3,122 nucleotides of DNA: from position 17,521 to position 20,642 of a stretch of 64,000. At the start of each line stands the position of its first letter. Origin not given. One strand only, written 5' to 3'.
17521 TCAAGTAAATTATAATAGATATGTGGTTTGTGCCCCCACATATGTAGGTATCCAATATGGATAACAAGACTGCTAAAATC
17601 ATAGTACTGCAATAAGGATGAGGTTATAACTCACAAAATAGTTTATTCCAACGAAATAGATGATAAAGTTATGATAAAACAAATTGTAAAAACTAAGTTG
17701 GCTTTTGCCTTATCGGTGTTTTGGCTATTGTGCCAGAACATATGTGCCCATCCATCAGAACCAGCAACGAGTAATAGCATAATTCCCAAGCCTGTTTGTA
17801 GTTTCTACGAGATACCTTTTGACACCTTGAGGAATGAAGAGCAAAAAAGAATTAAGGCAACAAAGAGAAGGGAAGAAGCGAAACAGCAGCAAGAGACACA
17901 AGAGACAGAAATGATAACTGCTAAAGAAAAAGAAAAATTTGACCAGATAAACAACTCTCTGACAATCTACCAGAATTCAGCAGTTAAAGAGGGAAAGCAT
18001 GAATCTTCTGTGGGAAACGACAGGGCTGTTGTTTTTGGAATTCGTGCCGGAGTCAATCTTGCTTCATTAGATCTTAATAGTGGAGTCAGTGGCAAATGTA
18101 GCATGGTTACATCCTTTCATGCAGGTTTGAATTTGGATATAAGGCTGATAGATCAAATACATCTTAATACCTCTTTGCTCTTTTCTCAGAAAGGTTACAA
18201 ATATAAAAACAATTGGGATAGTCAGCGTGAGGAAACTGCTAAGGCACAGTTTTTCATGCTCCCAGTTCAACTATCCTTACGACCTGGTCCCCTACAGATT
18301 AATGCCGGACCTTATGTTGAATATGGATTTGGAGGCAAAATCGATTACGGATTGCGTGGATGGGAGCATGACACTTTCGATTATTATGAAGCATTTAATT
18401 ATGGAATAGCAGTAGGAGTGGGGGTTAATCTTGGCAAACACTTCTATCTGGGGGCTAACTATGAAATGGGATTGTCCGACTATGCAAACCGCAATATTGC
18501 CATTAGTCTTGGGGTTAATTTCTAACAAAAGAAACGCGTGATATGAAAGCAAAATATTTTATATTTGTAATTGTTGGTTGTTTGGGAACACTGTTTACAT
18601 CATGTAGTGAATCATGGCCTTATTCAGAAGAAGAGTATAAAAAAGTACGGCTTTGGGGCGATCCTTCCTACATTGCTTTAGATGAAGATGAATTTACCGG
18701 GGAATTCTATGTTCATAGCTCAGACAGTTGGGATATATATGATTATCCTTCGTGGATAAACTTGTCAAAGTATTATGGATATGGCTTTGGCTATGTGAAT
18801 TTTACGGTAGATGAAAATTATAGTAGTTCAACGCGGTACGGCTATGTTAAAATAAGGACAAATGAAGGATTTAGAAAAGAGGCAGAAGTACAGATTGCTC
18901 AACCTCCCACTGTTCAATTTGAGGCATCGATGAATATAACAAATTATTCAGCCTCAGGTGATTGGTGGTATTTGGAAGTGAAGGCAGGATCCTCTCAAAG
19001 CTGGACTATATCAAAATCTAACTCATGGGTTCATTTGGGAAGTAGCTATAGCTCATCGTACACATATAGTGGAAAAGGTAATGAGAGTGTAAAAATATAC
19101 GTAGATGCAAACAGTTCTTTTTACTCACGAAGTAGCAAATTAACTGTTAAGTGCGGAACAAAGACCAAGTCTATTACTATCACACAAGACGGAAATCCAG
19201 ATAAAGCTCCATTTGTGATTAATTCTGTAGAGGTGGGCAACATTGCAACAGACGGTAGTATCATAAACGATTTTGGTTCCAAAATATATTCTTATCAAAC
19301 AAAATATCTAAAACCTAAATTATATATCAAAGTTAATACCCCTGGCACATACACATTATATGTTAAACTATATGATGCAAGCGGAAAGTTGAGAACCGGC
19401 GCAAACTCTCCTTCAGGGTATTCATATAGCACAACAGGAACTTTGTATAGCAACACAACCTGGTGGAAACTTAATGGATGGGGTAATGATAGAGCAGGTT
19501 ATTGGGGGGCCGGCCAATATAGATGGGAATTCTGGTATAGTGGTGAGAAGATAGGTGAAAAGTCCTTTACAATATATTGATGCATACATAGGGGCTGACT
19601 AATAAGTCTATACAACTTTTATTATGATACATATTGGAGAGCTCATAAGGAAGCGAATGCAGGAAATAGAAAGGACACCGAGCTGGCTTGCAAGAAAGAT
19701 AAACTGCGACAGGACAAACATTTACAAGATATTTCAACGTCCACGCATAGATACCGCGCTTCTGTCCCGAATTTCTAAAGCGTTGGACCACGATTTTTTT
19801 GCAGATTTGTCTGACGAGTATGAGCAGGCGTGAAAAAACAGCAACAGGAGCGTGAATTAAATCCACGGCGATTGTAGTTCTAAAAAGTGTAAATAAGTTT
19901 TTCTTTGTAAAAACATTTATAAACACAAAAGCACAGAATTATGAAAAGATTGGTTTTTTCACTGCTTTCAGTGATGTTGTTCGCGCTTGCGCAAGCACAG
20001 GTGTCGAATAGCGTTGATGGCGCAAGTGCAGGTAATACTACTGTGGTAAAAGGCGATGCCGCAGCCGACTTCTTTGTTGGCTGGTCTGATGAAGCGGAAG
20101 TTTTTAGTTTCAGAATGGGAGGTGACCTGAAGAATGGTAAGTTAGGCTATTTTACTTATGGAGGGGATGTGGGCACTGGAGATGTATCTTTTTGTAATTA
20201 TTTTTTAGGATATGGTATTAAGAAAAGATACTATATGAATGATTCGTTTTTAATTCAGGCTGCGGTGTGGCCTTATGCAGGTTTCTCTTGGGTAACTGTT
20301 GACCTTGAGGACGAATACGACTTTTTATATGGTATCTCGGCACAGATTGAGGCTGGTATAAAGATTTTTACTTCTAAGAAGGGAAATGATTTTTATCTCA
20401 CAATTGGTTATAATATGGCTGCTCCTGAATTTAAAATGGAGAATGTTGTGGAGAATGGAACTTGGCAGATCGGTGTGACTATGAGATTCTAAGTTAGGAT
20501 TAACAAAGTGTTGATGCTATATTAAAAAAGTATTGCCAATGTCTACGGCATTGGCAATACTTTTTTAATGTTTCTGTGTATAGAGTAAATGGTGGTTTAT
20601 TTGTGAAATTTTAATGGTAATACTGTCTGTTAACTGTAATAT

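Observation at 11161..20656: AT-rich 9.5-kb island encoding only exported and outer-membrane proteins plus a duplicated HTH gene: candidate undescribed cell-envelope module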

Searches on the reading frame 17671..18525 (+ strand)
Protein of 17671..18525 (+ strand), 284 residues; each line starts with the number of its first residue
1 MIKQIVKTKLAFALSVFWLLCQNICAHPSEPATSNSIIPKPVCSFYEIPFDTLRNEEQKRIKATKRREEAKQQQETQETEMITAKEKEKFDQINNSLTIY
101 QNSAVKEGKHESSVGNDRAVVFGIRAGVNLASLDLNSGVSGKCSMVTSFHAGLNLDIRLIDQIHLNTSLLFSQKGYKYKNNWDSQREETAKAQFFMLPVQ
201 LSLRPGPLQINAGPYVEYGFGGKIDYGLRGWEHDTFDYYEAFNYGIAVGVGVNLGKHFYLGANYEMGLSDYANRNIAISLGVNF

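Call 3: search_protein_families(library=pfam, max_evalue=0.1, proteins=[window:17671-18525:+])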
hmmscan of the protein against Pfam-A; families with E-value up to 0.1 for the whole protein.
window:17671-18525:+ (284 aa): 4 families
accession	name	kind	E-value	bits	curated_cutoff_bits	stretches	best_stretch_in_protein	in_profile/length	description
PF13568.12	OMP_b-brl_2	-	7.6e-16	59.1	27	1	118-271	7-173/175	Outer membrane protein beta-barrel domain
PF13505.12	OMP_b-brl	-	1.1e-11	45.6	28.7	1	123-284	21-175/175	Outer membrane protein beta-barrel domain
PF11751.14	PorP_SprF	-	0.00017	21.7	22.3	1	124-275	140-263/273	Type IX secretion system membrane protein PorP/SprF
PF09411.16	PagL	-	0.021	15.4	23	1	171-264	26-111/136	Lipid A 3-O-deacylase (PagL)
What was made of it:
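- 17671..18525 (+): P7 (284 aa), an outer-membrane beta-barrel with an N-terminal extension. It is an accessory member of the cassette. OMP_b-brl_2 E 7.6e-16 (call 3).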

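Call 4: search_protein_families(library=ncbifam, max_evalue=0.1, proteins=[window:17671-18525:+])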
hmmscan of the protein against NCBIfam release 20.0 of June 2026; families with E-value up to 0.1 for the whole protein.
window:17671-18525:+ (284 aa): 4 families
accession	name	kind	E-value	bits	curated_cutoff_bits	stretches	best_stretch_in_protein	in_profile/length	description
NF049866.1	outer_TDE1717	subfamily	3.7e-13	49.9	135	1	119-274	20-181/210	TDE1717 family outer membrane beta-barrel protein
TIGR03519.1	T9SS_PorP_fam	subfamily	0.031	13.7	90.55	0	142-274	190-279/292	PorP/SprF family type IX secretion system membrane protein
NF047817.1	LIC13411_adhesin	equivalog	0.033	14.4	150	1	64-139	129-201/210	LIC13411 family adhesin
TIGR03117.2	cas_csf4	equivalog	0.099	10.8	400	0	38-121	8-90/800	type IV CRISPR-associated DEAD/DEAH-box helicase Csf4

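Call 5: search_protein_families(library=padloc, max_evalue=0.1, proteins=[window:17671-18525:+])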
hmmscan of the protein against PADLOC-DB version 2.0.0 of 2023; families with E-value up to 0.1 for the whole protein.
window:17671-18525:+ (284 aa): 0 families

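Call 6: search_protein_families(library=phrogs, max_evalue=0.1, proteins=[window:17671-18525:+])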
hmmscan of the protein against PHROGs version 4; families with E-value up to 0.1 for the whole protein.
window:17671-18525:+ (284 aa): 1 family
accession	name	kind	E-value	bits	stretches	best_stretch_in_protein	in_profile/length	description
phrog_15587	-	unknown function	0.02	15.6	1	54-105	85-137/191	-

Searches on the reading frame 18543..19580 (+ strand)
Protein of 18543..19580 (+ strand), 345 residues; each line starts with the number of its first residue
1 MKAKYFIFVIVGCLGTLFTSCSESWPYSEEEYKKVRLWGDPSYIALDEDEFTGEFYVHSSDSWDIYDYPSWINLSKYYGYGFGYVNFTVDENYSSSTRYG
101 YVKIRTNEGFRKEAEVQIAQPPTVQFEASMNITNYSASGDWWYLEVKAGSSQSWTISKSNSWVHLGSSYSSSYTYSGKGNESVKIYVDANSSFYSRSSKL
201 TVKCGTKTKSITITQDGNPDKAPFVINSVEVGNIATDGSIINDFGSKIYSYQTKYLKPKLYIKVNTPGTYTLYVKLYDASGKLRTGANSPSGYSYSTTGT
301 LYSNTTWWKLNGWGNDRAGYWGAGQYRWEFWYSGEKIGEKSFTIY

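Call 3: search_protein_families(library=pfam, max_evalue=0.1, proteins=[window:18543-19580:+])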
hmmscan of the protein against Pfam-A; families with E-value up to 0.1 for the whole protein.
window:18543-19580:+ (345 aa): 3 families
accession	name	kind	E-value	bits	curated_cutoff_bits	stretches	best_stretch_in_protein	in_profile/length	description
PF13004.13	BACON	-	1.7e-16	60.4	25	2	153-215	2-60/61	Putative binding domain, N-terminal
PF19190.6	BACON_2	-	3.2e-07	30.6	25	1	144-217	23-93/94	Viral BACON domain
PF12166.14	Piezo_cap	-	0.017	15.2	26.9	1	126-317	20-185/298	Piezo non-specific cation channel, cap domain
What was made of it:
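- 18543..19580 (+): P8 (345 aa), a BACON-domain lipoprotein that travels with P7 as an accessory pair. BACON E 1.7e-16 (call 3).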

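Call 4: search_protein_families(library=ncbifam, max_evalue=0.1, proteins=[window:18543-19580:+])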
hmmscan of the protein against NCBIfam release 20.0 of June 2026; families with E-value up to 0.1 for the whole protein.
window:18543-19580:+ (345 aa): 0 families

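Call 5: search_protein_families(library=padloc, max_evalue=0.1, proteins=[window:18543-19580:+])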
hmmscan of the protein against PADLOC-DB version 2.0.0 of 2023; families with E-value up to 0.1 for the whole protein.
window:18543-19580:+ (345 aa): 0 families

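Call 6: search_protein_families(library=phrogs, max_evalue=0.1, proteins=[window:18543-19580:+])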
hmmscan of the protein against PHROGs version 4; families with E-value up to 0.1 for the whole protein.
window:18543-19580:+ (345 aa): 0 families

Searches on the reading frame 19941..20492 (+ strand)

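Call 3: search_protein_families(library=pfam, max_evalue=0.1, proteins=[window:19941-20492:+])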
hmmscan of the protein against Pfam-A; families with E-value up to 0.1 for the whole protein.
window:19941-20492:+ (183 aa): 1 family
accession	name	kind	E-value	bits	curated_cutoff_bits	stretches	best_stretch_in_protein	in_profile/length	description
PF21878.2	STIV_turret_1st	-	0.028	14.9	27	1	102-169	65-134/134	C381 turret protein 1st galactose-binding domain-like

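Call 4: search_protein_families(library=ncbifam, max_evalue=0.1, proteins=[window:19941-20492:+])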
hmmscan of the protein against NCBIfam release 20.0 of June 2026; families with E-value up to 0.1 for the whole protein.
window:19941-20492:+ (183 aa): 0 families

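Call 5: search_protein_families(library=padloc, max_evalue=0.1, proteins=[window:19941-20492:+])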
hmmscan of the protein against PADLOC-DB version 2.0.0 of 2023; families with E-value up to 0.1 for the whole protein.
window:19941-20492:+ (183 aa): 0 families

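Call 6: search_protein_families(library=phrogs, max_evalue=0.1, proteins=[window:19941-20492:+])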
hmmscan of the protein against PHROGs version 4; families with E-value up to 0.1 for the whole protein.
window:19941-20492:+ (183 aa): 0 families
